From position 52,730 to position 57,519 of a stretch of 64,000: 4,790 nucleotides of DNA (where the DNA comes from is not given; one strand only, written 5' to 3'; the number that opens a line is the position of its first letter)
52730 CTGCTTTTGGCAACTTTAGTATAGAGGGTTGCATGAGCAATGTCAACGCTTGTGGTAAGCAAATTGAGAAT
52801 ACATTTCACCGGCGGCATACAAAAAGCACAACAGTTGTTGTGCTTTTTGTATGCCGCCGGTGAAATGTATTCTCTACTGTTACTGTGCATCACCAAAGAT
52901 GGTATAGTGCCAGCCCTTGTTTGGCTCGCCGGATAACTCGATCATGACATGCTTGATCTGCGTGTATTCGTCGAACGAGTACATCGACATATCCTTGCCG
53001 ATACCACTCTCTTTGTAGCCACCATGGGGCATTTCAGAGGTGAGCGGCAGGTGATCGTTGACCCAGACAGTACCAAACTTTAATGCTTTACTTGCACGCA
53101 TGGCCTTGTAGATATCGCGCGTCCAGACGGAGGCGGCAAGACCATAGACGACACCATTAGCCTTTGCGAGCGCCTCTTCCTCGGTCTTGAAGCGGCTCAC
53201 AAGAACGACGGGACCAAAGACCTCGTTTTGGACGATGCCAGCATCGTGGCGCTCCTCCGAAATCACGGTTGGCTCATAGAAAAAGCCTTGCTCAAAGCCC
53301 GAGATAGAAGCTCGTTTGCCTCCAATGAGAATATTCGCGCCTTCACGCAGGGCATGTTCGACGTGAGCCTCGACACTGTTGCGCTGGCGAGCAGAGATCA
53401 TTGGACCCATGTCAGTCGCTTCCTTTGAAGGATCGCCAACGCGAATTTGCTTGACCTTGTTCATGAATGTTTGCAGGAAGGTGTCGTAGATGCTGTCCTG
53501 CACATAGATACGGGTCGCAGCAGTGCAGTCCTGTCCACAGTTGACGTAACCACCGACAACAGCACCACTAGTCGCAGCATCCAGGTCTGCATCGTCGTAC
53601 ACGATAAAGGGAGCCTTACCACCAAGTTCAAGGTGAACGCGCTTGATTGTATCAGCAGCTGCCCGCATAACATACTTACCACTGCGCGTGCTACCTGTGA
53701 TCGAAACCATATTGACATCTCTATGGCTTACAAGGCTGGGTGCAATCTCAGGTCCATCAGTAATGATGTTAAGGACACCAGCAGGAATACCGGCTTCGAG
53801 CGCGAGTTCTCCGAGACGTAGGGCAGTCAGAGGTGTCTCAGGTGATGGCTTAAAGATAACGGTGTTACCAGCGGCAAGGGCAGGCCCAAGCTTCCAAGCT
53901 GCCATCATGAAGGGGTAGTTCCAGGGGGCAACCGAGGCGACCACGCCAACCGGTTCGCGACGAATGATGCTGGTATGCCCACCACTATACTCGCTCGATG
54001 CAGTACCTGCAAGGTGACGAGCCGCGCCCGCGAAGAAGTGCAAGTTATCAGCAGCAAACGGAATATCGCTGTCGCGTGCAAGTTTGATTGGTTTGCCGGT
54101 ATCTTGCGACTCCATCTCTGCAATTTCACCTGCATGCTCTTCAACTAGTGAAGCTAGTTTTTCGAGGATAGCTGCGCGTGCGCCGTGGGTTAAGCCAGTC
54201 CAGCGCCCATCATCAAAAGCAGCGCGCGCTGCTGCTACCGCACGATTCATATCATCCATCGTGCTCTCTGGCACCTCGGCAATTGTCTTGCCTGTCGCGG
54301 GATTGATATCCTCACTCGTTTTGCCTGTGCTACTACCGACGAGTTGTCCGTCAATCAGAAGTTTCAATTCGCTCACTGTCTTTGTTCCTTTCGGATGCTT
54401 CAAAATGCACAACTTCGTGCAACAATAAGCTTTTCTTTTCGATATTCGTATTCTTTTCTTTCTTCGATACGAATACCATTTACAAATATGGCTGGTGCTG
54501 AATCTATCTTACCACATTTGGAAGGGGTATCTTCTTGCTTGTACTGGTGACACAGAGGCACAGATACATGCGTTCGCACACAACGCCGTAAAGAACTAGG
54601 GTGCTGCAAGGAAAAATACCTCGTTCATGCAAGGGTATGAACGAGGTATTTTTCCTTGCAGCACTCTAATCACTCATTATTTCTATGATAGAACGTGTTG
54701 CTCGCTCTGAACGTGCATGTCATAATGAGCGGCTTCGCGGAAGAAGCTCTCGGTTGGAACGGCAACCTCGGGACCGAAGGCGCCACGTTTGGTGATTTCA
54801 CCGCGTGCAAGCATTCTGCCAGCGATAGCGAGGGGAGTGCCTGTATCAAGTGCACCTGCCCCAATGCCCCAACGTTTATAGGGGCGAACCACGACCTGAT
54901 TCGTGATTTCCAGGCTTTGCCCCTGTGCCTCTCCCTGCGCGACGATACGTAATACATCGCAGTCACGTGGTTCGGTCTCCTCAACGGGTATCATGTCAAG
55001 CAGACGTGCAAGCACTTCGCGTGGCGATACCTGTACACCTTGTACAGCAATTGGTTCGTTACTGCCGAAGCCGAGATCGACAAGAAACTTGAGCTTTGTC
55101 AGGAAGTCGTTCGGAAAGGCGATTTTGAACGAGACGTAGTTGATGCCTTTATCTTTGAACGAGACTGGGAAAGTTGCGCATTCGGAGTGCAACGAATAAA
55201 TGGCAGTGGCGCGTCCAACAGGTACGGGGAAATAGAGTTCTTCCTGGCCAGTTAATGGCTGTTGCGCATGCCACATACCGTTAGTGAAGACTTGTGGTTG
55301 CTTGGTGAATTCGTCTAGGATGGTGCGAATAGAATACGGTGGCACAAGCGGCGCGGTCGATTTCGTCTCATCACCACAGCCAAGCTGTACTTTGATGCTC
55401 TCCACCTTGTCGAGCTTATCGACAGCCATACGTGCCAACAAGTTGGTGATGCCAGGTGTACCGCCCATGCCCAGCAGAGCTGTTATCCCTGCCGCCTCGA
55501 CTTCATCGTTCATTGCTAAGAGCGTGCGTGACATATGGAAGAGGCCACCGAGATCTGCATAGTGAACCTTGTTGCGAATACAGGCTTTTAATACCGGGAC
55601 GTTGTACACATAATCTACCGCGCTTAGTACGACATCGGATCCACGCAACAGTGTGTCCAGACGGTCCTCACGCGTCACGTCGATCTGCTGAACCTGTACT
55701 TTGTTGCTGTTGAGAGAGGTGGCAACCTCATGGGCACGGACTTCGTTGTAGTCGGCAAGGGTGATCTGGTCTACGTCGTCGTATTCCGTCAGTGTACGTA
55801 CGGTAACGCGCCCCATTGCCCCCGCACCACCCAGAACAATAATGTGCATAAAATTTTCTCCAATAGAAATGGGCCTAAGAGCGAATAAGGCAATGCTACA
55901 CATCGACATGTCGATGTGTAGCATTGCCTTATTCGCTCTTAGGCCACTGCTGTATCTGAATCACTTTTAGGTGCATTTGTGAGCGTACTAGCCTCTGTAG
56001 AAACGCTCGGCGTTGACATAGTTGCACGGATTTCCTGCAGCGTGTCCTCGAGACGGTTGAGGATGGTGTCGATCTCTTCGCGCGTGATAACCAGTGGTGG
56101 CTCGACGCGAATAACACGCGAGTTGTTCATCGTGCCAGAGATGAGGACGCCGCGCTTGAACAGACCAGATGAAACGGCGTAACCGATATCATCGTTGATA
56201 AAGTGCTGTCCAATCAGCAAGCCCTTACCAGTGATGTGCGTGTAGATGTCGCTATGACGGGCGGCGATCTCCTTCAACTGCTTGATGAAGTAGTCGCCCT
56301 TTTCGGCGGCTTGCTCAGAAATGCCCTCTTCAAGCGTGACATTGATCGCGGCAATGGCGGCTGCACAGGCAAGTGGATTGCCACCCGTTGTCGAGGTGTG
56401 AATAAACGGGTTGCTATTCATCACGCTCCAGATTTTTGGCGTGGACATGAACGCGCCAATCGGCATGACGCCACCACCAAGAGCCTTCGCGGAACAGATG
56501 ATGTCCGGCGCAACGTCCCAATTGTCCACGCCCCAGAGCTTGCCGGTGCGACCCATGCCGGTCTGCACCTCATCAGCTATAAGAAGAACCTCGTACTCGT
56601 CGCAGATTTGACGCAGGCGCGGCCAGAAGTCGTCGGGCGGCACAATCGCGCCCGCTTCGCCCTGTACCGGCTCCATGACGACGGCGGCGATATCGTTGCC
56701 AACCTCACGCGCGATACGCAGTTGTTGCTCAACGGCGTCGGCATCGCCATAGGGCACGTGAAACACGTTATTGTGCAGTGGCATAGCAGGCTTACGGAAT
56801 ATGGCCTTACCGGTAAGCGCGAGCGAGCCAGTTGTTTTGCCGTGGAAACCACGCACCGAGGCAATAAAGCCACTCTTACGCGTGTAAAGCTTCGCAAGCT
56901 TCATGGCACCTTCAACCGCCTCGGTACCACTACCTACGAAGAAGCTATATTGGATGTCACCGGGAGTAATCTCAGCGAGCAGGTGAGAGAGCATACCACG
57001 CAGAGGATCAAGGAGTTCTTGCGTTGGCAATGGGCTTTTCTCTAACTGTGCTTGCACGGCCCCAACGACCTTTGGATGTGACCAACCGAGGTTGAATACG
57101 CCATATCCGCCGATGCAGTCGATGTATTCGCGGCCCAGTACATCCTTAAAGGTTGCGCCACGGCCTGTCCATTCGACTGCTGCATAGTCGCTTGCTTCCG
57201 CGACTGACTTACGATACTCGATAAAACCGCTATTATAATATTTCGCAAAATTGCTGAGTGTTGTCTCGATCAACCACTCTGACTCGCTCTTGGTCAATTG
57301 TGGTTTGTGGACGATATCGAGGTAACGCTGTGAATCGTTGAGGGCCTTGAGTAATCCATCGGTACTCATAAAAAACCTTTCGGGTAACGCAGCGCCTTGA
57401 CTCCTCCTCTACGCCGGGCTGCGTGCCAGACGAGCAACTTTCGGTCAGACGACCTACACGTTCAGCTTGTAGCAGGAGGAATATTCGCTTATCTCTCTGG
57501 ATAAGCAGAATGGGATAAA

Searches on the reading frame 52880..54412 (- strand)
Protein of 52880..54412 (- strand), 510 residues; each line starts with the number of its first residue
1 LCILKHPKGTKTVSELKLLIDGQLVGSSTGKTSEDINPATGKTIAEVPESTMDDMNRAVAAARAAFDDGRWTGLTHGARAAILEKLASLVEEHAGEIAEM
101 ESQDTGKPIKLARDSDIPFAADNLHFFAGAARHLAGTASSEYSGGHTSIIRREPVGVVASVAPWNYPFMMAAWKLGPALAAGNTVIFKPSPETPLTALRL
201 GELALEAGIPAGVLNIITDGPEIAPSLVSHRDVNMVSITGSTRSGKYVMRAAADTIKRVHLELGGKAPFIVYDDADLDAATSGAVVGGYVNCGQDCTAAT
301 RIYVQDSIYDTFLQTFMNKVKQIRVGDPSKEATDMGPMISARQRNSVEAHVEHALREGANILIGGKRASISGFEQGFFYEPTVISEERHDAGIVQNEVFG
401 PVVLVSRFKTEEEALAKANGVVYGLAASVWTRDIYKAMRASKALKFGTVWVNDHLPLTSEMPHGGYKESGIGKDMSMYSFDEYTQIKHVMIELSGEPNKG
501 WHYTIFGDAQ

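Call 7: search_protein_families(library=pfam, proteins=[window:52880-54412:-])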
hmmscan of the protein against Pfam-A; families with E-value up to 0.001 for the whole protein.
window:52880-54412:- (510 aa): 1 family
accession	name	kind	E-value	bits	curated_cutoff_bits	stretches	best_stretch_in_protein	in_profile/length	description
PF00171.27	Aldedh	-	1.4e-171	571.5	23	1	29-489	5-461/461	Aldehyde dehydrogenase family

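Call 9: find_related_loci(query=window:52880-54412:-, collection=genome_contigs, flank=10000)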
Query window:52880-54412:- (510 aa) in genome_contigs; peptide patterns used: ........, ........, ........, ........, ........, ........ (x = any residue, [..] = any of these).
598 stretches matched a pattern (row limit reached: there are more); 576 encode a relative of the query (tblastn E <= 1e-3); the best 80 are kept; 80 distinct loci.
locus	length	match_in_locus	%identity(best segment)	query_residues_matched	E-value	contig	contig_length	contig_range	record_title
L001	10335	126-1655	93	1-510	0e+0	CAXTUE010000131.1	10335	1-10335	MAG TPA_asm: uncultured Ktedonobacteraceae bacterium isolate public_SRR14721957_metawrap_bin.2 genome assembly, contig:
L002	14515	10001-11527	89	2-510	0e+0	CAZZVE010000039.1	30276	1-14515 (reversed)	MAG: uncultured Ktedonobacterales bacterium isolate Brown_J.bin.2 genome assembly, contig: NODE_185_length_30276_cov_11.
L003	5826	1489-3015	89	2-510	0e+0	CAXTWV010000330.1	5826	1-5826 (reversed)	MAG TPA_asm: uncultured Ktedonobacteraceae bacterium isolate public_SRR14722087_metawrap_bin.1 genome assembly, contig:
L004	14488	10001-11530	84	1-510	0e+0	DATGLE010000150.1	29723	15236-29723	MAG TPA_asm: Ktedonobacteraceae bacterium isolate SMAG_U9878 k141_545480, whole genome shotgun sequence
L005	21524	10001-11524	89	3-510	0e+0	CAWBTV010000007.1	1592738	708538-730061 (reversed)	MAG: uncultured Chloroflexia bacterium isolate MFD04580.bin.2.124 genome assembly, contig: contig_9457, whole genome sho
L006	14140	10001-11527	84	2-510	0e+0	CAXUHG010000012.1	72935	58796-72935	MAG TPA_asm: uncultured Ktedonobacteraceae bacterium isolate public_SRR14722086_metawrap_bin.6 genome assembly, contig:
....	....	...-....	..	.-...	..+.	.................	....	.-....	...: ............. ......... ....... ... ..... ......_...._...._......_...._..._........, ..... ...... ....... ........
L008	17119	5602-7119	83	3-508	0e+0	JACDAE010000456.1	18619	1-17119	MAG: Ktedonobacteraceae bacterium isolate MGR_bin248 SD2897-2912_k127_1653336, whole genome shotgun sequence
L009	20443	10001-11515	84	4-508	0e+0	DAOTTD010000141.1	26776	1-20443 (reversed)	MAG TPA_asm: Ktedonobacteraceae bacterium isolate B30_77 k127_3882578, whole genome shotgun sequence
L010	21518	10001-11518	85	4-509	0e+0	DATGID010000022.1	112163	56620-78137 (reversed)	MAG TPA_asm: Ktedonobacterales bacterium isolate SMAG_U9798 k141_939152, whole genome shotgun sequence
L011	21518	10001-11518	82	4-509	0e+0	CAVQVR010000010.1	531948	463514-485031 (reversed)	MAG: uncultured Chloroflexia bacterium isolate MFD10064.bin.2.18 genome assembly, contig: contig_22810, whole genome sho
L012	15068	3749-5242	85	13-510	0e+0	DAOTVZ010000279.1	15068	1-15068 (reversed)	MAG TPA_asm: Ktedonobacteraceae bacterium isolate H111_94 k127_509281, whole genome shotgun sequence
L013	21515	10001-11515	83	4-508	0e+0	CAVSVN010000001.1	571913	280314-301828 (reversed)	MAG: uncultured Chloroflexia bacterium isolate MFD09603.bin.2.104 genome assembly, contig: contig_11440, whole genome sh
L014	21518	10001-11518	82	3-508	0e+0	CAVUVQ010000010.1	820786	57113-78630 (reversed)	MAG: uncultured Chloroflexia bacterium isolate MFD01213.bin.2.17 genome assembly, contig: contig_2361, whole genome shot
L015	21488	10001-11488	81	13-508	0e+0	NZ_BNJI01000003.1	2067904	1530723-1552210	Ktedonobacter sp. SOSP1-85 sequence3, whole genome shotgun sequence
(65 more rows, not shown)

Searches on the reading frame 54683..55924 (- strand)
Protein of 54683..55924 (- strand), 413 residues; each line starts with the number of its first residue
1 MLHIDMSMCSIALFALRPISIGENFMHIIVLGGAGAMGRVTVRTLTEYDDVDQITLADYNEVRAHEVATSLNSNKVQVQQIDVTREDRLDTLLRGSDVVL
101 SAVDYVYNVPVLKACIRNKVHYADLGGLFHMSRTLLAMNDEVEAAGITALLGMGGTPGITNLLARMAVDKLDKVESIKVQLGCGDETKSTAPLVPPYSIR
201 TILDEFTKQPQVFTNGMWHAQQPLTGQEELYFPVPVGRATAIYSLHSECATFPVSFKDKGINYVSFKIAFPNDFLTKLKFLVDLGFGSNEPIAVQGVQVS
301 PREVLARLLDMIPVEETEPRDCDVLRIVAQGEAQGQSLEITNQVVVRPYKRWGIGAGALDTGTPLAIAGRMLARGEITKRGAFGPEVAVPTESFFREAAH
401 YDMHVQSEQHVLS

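Call 7: search_protein_families(library=pfam, proteins=[window:54683-55924:-])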
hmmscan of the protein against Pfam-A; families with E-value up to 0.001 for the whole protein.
window:54683-55924:- (413 aa): 10 families
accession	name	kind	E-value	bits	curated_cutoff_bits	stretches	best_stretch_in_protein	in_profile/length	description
PF03435.24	Sacchrp_dh_NADP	-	2.7e-23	83.2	25.1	1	28-150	1-129/129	Saccharopine dehydrogenase NADP binding domain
PF16653.10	Sacchrp_dh_C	-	2.8e-18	67.4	31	1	154-393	1-251/265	Saccharopine dehydrogenase C-terminal domain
PF01073.25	3Beta_HSD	-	1.4e-06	28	22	1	29-101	1-72/280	3-beta hydroxysteroid dehydrogenase/isomerase family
PF00106.31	adh_short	-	2.5e-05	24.3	26.6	1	27-108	2-83/195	short chain dehydrogenase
PF01488.26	Shikimate_DH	-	0.00011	22.7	24.3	1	29-103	15-83/138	Shikimate / quinate 5-dehydrogenase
PF01118.30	Semialdhyde_dh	-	0.00013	22.8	26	1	28-146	2-117/121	Semialdehyde dehydrogenase, NAD binding domain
PF05368.20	NmrA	-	0.00016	21.8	27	1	27-104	4-78/298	NmrA-like family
PF01113.26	DapB_N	-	0.00036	21.1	25.6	1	26-120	1-92/124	Dihydrodipicolinate reductase, N-terminus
PF13460.12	NAD_binding_10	-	0.00037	20.9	27.2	1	32-103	1-68/184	NAD(P)H-binding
PF02719.21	Polysacc_synt_2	-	0.0005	19.8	20.2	1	28-112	1-93/293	Polysaccharide biosynthesis protein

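Call 37: find_encoding_contigs(protein=window:54683-55849:-, flank=10000, max_places=10)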
Protein window:54683-55849:- (388 aa): no gene with exactly this product is on record in the collection.

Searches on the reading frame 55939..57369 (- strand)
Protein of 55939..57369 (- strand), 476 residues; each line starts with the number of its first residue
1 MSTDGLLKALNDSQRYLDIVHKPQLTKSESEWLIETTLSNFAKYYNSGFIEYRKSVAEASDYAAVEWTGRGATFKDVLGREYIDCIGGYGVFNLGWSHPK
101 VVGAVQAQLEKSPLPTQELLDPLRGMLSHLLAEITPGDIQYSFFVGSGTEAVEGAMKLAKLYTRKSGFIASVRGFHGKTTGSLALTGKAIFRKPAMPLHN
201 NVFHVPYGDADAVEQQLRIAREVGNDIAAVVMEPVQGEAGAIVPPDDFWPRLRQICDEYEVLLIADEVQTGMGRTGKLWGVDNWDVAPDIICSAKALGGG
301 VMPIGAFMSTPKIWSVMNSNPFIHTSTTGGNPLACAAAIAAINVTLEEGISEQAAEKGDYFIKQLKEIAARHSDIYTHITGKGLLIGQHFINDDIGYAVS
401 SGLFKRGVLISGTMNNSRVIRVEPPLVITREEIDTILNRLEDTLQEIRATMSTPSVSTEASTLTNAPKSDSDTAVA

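Call 7: search_protein_families(library=pfam, proteins=[window:55939-57369:-])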
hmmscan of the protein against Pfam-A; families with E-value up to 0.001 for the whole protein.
window:55939-57369:- (476 aa): 1 family
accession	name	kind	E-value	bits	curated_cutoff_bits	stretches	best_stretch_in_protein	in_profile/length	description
PF00202.27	Aminotran_3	-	2.7e-99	333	30.5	1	69-444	16-403/403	Aminotransferase class-III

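Call 35: find_encoding_contigs(protein=window:55939-57369:-, flank=10000, max_places=10)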
Protein window:55939-57369:- (476 aa): no gene with exactly this product is on record in the collection.
